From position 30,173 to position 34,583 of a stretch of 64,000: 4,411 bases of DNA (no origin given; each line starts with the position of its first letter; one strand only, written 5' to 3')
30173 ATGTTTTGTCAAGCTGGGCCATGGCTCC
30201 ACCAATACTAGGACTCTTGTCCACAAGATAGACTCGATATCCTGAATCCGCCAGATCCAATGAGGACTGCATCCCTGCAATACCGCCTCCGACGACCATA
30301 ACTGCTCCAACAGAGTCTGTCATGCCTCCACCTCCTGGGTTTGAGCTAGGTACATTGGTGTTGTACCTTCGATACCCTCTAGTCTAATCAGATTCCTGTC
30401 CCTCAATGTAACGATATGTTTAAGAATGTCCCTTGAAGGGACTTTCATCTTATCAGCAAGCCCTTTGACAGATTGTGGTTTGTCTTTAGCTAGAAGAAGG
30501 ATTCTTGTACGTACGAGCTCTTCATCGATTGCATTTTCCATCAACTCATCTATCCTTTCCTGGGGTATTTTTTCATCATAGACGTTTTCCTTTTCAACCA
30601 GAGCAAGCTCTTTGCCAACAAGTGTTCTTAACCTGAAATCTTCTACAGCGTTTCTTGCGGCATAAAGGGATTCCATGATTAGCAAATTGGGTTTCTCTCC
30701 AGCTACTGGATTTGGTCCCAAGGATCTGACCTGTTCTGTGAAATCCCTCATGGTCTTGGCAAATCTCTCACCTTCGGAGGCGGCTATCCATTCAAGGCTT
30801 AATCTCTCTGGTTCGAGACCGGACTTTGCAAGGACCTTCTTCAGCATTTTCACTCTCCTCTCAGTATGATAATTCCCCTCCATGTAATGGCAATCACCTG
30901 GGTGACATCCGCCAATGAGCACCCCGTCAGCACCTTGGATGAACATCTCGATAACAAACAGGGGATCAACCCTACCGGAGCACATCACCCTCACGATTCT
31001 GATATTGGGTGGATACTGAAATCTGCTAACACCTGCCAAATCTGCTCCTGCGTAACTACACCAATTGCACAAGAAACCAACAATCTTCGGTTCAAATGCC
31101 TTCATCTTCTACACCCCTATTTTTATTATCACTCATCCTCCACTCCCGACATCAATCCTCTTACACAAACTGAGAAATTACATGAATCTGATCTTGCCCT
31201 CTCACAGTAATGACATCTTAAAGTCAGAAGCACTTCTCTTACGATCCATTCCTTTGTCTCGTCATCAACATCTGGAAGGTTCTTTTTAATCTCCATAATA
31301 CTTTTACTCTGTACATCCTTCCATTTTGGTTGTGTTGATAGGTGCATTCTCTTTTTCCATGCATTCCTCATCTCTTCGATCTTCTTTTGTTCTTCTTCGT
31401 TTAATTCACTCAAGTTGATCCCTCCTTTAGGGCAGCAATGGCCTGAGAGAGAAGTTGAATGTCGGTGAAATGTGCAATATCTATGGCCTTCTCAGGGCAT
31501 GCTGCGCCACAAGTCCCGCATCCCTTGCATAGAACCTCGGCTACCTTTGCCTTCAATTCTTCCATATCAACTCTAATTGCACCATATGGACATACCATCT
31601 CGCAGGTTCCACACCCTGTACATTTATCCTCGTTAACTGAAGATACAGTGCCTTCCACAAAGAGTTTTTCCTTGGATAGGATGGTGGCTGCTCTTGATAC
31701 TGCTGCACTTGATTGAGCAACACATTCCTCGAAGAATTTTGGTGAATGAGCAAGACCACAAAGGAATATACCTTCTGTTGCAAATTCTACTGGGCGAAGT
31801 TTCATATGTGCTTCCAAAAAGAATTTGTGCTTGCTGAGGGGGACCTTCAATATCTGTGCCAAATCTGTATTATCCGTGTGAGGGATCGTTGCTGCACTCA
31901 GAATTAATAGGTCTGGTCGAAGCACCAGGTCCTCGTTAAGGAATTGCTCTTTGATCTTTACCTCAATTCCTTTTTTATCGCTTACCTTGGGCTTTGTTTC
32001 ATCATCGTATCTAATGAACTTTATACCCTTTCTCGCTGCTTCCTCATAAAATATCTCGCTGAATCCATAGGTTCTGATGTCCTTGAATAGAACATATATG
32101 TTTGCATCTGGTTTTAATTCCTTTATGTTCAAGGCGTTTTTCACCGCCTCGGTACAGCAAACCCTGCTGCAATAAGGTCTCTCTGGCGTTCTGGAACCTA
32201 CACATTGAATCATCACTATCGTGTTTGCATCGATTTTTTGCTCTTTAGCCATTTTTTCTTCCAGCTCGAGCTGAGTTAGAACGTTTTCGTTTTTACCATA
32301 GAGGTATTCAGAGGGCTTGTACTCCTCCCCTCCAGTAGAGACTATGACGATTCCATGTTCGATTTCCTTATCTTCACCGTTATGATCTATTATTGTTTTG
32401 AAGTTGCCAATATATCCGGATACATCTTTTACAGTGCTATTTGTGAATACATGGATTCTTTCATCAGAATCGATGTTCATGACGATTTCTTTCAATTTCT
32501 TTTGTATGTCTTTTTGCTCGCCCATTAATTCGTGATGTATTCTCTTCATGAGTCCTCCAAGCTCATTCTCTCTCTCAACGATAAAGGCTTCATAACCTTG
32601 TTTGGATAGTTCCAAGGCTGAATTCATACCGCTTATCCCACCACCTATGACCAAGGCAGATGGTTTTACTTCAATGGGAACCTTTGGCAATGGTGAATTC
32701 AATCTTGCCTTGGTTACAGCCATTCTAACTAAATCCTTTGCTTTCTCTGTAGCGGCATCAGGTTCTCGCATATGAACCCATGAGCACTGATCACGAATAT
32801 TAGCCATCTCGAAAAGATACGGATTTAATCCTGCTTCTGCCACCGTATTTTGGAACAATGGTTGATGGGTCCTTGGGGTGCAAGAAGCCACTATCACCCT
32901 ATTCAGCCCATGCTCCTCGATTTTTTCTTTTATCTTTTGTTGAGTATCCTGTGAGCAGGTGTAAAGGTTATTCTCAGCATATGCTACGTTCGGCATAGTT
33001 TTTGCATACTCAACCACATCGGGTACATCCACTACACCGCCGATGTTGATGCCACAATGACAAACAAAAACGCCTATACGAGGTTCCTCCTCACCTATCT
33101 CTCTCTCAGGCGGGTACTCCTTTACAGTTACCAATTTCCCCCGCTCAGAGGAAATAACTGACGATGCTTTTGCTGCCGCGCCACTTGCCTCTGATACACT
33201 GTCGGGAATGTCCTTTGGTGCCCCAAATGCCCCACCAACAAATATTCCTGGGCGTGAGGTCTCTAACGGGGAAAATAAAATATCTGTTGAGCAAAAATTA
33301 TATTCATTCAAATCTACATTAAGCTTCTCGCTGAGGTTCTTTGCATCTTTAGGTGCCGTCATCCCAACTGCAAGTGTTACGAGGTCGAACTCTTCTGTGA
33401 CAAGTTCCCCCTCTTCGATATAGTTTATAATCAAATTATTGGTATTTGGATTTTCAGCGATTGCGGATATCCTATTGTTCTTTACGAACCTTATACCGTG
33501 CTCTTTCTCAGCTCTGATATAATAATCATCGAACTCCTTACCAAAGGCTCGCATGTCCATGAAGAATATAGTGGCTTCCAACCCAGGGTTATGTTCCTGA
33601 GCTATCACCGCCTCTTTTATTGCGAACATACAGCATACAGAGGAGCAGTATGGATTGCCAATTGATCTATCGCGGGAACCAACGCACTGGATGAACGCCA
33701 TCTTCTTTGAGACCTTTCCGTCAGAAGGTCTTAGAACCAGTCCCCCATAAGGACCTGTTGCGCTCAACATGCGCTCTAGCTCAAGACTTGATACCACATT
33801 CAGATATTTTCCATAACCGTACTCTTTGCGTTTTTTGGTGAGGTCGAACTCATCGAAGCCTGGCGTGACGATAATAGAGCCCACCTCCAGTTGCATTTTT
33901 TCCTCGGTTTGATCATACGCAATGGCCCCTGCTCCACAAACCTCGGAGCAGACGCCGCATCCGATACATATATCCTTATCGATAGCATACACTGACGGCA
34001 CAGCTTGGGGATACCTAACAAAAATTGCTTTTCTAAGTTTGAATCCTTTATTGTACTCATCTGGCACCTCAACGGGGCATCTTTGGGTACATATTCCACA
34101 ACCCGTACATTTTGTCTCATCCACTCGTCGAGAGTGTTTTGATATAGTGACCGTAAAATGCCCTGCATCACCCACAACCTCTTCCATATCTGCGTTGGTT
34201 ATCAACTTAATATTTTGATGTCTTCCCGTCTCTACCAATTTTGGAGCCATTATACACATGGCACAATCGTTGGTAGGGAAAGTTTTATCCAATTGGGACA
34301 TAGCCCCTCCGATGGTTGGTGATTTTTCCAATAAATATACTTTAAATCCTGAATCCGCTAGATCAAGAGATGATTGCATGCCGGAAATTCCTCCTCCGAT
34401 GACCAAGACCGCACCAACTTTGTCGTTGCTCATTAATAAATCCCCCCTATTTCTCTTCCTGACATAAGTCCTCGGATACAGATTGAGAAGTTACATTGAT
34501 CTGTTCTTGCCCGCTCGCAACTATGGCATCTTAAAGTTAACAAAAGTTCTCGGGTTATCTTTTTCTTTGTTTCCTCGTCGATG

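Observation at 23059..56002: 33-kb unidirectional array of nine hdrA-like genes interleaved with eight mvhD genes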

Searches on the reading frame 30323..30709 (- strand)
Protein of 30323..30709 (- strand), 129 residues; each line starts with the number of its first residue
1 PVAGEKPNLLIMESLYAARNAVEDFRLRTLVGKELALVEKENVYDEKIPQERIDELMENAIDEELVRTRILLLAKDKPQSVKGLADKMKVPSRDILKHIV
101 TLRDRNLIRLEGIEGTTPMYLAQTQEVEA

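Call 41: search_solved_structures(query=A1, max_evalue=10, show_alignments=1)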
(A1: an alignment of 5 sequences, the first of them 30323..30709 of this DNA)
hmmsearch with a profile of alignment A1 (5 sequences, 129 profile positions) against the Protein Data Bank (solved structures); distinct sequences matched with E-value up to 10: 33.
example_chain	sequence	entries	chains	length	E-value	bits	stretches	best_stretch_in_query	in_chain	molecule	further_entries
2p4w_A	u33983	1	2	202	2.3e-05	27.5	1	51-124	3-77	Transcriptional regulatory protein arsR family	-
4k2e_A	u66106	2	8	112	2.7e-05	27.3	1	66-128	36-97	Transcriptional activator HlyU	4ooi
3jth_A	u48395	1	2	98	2.9e-05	27.2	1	64-129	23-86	Transcription activator HlyU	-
5znx_A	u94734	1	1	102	3e-05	27.2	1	64-129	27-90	Transcriptional activator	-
1uly_A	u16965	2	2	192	0.0015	21.7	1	64-115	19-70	hypothetical protein PH1932 | hypothetical transcription regulator protein, PH1932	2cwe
4omy_A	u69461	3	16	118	0.013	18.6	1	66-125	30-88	NolR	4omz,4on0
8qkf_A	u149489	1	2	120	0.02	18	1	67-113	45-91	ArsR family transcriptional regulator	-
3bdd_A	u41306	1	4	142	0.03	17.4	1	41-109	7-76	Regulatory protein MarR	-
7r22_A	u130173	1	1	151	0.035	17.2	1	54-109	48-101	ArsR family transcriptional regulator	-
5duk_A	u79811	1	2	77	0.047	16.8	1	67-124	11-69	putative DNA binding protein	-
2lkp_A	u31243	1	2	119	0.071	16.2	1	67-113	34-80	HTH-type transcriptional regulator NmtR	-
1sfx_A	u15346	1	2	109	0.079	16.1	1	74-125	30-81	Conserved hypothetical protein AF2008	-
3f6v_A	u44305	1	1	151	0.085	16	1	61-109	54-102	Possible transcriptional regulator, ArsR family protein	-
6cmv_A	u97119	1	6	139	0.14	15.3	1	44-123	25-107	Transcriptional regulator Lrs14-like protein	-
8pqm_A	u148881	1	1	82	0.15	15.2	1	45-116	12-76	FadR family transcriptional regulator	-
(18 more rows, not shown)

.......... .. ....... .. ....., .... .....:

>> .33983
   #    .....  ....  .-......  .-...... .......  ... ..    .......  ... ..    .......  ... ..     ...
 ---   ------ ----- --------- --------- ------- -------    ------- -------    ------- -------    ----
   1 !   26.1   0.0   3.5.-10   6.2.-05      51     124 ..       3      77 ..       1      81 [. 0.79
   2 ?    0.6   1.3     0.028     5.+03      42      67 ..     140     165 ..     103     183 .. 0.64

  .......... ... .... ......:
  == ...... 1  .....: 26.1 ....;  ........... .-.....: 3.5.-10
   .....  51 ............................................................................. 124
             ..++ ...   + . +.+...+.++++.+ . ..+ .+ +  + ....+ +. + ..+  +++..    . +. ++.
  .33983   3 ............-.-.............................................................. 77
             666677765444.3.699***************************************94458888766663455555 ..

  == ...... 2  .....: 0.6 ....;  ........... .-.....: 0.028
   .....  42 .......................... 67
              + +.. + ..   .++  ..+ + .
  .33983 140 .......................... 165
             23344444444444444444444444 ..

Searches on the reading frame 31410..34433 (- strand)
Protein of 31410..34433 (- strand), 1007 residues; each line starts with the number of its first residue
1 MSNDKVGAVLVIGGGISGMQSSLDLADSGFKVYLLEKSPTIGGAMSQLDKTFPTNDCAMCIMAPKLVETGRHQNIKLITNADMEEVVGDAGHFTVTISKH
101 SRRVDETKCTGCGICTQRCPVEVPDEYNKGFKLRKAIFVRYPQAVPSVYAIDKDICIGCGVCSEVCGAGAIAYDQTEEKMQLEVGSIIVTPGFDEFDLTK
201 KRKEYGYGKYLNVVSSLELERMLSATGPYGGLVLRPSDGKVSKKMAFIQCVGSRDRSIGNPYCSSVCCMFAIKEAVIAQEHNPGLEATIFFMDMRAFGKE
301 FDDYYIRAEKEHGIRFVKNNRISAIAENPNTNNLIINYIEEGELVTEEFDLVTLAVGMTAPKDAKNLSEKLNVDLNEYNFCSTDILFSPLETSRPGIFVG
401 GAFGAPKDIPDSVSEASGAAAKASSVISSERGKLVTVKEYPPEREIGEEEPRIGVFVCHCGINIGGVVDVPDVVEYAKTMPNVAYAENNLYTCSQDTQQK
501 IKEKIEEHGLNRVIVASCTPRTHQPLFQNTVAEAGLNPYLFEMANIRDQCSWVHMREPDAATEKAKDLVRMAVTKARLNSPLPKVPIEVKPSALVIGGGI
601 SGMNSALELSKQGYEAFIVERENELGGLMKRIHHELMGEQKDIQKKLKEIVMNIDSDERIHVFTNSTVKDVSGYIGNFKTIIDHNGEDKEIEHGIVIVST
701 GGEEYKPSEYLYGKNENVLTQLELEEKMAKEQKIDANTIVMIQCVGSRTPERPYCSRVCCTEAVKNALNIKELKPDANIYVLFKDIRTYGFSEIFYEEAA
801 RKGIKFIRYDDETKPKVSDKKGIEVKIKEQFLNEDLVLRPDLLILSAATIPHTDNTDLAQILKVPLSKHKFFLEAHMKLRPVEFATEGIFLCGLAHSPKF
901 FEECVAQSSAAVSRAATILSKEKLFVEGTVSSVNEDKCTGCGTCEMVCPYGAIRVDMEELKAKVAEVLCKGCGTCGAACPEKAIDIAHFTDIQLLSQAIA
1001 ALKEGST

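Call 4: search_protein_families(library=pfam, proteins=[window:31410-34433:-], max_evalue=0.001)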
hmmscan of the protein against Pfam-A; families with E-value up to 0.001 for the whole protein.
window:31410-34433:- (1007 aa): 24 families
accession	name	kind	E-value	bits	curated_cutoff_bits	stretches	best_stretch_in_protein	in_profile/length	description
PF00037.32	Fer4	-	3.1e-24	84.2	21.1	3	933-954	3-24/24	4Fe-4S binding domain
PF07992.20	Pyr_redox_2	-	2.3e-23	83.5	26.1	2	289-417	175-288/291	Pyridine nucleotide-disulphide oxidoreductase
PF12838.12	Fer4_7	-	2.3e-16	60.4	27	1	937-983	1-52/52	4Fe-4S dicluster domain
PF13450.12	NAD_binding_8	-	4.6e-15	56.1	21.9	2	595-634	1-40/68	NAD(P)-binding Rossmann-like domain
PF12797.12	Fer4_2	-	6.2e-15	54.5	24.5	2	933-950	5-22/22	4Fe-4S binding domain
PF12837.12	Fer4_6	-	1.8e-14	53.3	25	2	932-953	3-24/24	4Fe-4S binding domain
PF01266.30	DAO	-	4.6e-13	49.8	27.9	2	594-626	3-35/353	FAD dependent oxidoreductase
PF13237.11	Fer4_10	-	6.6e-13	48.8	25.5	2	933-980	4-53/53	4Fe-4S dicluster domain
PF12831.13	FAD_oxidored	-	1.7e-12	47.8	27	2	9-47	2-40/416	FAD dependent oxidoreductase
PF13187.11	Fer4_9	-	3.7e-12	46.5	27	2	937-984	1-52/52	4Fe-4S dicluster domain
PF00070.33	Pyr_redox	-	2.5e-11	44.4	22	0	593-657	2-69/82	Pyridine nucleotide-disulphide oxidoreductase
PF14697.11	Fer4_21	-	6.2e-11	42.7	35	1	932-985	2-58/59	4Fe-4S dicluster domain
PF25160.1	LdpA_Fe-S-bd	-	2.4e-10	40.5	27.6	1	931-954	21-44/49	LdpA Fe-S cluster-binding domain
PF13484.11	Fer4_16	-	2.5e-10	41.4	30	0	937-955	1-19/66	4Fe-4S double cluster binding domain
PF00890.30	FAD_binding_2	-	2.5e-10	40.6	20.4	1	9-44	2-37/414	FAD binding domain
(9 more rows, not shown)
